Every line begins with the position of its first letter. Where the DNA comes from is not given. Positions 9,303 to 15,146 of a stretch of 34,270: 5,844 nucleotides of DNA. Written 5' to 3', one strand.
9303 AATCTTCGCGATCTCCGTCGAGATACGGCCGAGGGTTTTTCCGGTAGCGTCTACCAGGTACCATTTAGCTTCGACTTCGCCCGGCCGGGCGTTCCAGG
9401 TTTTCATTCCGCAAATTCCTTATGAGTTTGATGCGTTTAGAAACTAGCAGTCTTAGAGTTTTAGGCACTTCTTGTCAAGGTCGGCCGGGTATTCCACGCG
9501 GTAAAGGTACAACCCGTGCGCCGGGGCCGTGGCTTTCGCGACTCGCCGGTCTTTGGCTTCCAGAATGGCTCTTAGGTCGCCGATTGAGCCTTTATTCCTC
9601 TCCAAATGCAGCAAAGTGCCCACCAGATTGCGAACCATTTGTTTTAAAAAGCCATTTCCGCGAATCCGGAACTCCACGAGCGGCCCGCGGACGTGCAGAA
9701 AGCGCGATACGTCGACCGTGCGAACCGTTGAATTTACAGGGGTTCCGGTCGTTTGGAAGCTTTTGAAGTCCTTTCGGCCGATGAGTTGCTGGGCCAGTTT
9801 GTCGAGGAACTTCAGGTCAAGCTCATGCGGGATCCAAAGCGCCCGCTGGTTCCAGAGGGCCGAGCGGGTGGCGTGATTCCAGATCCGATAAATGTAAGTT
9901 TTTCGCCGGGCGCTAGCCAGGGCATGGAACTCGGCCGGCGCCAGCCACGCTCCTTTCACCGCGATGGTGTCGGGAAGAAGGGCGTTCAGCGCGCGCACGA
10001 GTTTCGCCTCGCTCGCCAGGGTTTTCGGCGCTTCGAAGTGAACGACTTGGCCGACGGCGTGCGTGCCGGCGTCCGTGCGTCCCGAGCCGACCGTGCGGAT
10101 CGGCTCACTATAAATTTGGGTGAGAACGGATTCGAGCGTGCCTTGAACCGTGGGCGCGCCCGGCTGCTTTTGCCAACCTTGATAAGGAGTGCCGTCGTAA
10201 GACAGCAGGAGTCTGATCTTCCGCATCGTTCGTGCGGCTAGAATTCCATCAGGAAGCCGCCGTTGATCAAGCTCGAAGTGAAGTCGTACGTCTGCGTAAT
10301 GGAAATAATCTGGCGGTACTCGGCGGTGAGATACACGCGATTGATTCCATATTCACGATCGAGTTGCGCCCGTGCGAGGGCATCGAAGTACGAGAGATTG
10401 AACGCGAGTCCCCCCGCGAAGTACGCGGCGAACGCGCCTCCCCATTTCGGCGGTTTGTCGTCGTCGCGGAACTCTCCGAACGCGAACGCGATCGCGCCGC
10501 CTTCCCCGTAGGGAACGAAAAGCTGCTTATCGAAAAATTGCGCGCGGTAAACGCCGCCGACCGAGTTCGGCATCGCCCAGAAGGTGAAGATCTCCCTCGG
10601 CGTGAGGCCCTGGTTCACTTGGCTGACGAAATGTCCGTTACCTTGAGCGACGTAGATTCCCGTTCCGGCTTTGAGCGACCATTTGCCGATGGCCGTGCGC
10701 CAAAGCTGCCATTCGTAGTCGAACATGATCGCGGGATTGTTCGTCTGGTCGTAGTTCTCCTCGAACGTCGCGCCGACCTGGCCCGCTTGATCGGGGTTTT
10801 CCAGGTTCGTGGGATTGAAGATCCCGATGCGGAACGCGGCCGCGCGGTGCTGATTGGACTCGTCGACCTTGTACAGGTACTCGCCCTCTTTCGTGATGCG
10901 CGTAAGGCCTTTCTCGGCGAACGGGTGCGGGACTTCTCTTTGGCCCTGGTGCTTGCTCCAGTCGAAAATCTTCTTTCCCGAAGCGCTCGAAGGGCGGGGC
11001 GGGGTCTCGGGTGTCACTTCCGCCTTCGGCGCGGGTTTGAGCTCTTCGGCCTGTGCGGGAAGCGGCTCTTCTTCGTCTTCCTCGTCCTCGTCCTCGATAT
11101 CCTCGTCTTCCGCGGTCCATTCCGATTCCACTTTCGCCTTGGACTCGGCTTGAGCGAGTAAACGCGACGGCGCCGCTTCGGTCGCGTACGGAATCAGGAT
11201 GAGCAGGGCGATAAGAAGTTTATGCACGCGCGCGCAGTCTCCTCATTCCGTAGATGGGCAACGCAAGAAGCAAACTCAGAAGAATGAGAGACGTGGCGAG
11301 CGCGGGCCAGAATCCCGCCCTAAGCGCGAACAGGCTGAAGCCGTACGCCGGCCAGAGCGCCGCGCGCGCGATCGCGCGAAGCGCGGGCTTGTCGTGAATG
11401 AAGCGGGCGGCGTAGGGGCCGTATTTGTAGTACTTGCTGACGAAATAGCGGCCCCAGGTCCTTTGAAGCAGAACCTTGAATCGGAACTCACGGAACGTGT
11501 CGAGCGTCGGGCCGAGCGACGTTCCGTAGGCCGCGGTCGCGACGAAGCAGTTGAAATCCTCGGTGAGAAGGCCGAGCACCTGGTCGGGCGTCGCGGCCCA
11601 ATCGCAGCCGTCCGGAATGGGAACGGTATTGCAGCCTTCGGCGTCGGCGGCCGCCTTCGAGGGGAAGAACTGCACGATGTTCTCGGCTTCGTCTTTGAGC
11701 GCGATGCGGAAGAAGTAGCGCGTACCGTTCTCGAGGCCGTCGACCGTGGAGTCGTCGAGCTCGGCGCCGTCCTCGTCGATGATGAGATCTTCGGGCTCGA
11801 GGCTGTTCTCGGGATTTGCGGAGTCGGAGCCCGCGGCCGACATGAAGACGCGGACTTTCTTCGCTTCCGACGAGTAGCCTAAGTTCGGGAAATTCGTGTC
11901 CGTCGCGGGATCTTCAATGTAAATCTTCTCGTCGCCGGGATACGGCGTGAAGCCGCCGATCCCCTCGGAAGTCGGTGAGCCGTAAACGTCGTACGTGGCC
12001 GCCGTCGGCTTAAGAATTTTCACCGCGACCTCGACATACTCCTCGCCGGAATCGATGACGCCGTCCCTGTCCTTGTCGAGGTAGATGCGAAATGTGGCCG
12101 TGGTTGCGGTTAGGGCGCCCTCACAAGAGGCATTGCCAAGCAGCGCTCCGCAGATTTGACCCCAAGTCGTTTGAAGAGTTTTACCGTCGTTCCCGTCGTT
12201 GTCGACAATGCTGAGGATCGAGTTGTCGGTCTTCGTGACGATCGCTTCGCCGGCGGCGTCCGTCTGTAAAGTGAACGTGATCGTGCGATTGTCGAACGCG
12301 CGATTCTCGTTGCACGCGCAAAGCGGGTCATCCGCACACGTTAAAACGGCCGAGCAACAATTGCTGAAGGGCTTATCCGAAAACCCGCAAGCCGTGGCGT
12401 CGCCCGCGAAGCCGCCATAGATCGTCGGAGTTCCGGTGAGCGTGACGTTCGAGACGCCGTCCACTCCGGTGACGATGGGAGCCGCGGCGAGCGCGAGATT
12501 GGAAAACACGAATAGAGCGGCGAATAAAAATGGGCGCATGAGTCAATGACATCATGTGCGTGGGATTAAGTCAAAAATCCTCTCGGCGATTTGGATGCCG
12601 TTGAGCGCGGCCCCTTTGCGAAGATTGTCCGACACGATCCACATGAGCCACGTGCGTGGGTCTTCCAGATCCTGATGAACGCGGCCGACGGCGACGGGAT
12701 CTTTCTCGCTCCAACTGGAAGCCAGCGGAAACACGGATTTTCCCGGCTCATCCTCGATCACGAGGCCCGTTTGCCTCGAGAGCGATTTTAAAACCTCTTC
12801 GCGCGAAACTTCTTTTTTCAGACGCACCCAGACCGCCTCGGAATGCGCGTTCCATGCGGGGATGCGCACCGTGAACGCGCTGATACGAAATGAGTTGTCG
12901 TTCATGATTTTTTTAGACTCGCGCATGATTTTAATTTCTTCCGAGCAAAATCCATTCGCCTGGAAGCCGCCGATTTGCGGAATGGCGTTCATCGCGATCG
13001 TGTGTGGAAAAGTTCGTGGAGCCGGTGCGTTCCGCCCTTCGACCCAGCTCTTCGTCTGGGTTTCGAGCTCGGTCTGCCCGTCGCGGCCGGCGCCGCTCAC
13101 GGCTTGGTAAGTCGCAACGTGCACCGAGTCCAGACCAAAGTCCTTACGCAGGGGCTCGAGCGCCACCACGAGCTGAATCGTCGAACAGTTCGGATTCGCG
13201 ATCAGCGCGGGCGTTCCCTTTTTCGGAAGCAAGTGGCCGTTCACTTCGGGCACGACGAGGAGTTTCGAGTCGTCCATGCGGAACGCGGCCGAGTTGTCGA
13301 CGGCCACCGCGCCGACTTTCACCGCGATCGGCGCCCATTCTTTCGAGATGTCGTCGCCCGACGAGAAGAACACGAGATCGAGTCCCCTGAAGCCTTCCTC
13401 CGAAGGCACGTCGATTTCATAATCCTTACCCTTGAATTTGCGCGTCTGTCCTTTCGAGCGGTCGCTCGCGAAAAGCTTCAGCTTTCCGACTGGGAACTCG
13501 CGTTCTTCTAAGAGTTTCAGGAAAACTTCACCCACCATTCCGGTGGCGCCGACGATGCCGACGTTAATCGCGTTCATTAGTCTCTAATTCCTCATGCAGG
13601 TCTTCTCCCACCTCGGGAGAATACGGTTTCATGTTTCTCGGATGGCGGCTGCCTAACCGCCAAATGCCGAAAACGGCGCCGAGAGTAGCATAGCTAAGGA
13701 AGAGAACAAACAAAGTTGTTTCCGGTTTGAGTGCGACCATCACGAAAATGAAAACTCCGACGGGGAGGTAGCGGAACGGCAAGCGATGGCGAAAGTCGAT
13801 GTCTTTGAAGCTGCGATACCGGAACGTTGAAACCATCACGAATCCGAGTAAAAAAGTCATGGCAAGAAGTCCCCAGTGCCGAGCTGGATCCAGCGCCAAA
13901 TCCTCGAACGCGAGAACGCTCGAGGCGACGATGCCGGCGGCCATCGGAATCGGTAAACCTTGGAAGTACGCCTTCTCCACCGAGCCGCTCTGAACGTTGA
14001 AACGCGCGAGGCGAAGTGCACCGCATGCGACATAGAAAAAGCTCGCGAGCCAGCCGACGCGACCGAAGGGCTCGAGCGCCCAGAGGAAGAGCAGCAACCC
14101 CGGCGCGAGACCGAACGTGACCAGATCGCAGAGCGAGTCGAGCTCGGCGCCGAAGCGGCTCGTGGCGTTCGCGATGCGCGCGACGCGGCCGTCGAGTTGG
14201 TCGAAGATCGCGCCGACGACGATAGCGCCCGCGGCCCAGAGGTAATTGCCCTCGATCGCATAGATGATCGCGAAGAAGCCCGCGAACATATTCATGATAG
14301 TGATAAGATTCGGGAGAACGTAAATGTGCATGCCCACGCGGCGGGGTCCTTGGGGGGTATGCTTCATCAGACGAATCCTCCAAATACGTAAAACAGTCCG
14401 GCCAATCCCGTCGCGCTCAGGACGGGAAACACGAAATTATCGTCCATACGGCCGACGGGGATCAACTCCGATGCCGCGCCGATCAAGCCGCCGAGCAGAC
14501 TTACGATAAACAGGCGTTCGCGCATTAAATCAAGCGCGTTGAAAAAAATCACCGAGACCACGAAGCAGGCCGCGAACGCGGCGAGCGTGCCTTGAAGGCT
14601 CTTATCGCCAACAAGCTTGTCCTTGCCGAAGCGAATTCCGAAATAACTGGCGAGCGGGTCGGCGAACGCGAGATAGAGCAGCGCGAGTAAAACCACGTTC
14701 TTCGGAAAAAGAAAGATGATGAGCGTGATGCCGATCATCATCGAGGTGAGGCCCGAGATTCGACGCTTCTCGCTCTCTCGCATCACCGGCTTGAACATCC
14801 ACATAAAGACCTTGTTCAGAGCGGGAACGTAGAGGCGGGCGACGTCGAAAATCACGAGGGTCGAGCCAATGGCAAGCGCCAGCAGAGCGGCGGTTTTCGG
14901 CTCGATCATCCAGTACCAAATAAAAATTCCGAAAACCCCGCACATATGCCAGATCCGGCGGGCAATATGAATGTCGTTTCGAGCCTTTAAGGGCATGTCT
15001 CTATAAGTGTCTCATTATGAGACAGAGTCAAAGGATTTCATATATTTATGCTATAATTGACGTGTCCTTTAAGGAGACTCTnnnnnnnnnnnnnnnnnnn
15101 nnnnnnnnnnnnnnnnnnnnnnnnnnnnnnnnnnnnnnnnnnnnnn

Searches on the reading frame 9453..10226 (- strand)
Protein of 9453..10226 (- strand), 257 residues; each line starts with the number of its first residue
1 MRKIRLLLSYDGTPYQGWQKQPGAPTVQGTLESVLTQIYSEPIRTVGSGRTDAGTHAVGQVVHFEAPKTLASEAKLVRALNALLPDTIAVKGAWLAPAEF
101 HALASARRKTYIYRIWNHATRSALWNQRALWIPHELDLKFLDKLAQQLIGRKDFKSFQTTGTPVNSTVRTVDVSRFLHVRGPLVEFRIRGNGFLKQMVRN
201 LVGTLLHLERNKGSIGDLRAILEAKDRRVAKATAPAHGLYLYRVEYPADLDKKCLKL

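Call 29: search_protein_families(library=pfam, proteins=[window:9453-10226:-], max_evalue=0.001)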
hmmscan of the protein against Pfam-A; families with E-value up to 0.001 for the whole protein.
window:9453-10226:- (257 aa): 1 family
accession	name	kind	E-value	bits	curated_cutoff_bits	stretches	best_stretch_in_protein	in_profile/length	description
PF01416.25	PseudoU_synth_1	-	1.1e-36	126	23.3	2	145-247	2-108/108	tRNA pseudouridine synthase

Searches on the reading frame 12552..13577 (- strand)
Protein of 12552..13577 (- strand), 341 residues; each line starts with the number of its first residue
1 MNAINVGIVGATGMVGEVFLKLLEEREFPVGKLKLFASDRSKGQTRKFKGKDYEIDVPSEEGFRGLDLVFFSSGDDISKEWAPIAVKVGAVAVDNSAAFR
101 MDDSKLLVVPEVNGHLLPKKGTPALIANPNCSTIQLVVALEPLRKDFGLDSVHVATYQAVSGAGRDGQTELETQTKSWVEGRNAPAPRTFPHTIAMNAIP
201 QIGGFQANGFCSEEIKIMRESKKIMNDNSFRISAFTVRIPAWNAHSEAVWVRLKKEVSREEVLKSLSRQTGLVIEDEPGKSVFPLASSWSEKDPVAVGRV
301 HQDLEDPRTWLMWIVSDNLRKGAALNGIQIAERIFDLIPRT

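Call 43: search_protein_families(library=pfam, proteins=[window:12552-13577:-], max_evalue=0.001)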
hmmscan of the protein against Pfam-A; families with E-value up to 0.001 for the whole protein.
window:12552-13577:- (341 aa): 2 families
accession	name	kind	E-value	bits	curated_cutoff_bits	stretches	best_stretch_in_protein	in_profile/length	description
PF02774.23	Semialdhyde_dhC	-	1.1e-39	136.9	26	1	140-321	1-184/184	Semialdehyde dehydrogenase, dimerisation domain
PF01118.30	Semialdhyde_dh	-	1.2e-31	110.1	26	1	5-115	1-116/121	Semialdehyde dehydrogenase, NAD binding domain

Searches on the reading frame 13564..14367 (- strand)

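Call 43: search_protein_families(library=pfam, proteins=[window:13564-14367:-], max_evalue=0.001)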
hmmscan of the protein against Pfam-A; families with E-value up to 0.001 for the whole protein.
window:13564-14367:- (267 aa): 1 family
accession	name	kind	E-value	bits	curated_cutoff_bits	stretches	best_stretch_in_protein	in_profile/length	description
PF01066.26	CDP-OH_P_transf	-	3.6e-25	89.6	22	1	17-170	2-149/152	CDP-alcohol phosphatidyltransferase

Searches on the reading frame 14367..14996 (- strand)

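Call 43: search_protein_families(library=pfam, proteins=[window:14367-14996:-], max_evalue=0.001)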
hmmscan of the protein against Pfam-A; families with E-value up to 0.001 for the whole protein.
window:14367-14996:- (209 aa): 0 families

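Call 67: search_protein_families(library=pfam, proteins=[window:14367-14996:-], max_evalue=0.1)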
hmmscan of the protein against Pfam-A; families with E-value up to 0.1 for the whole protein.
window:14367-14996:- (209 aa): 1 family
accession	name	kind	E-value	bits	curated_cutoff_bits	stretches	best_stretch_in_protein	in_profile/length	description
PF01148.25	CTP_transf_1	-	0.024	14.9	24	1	38-208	70-219/264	Cytidylyltransferase family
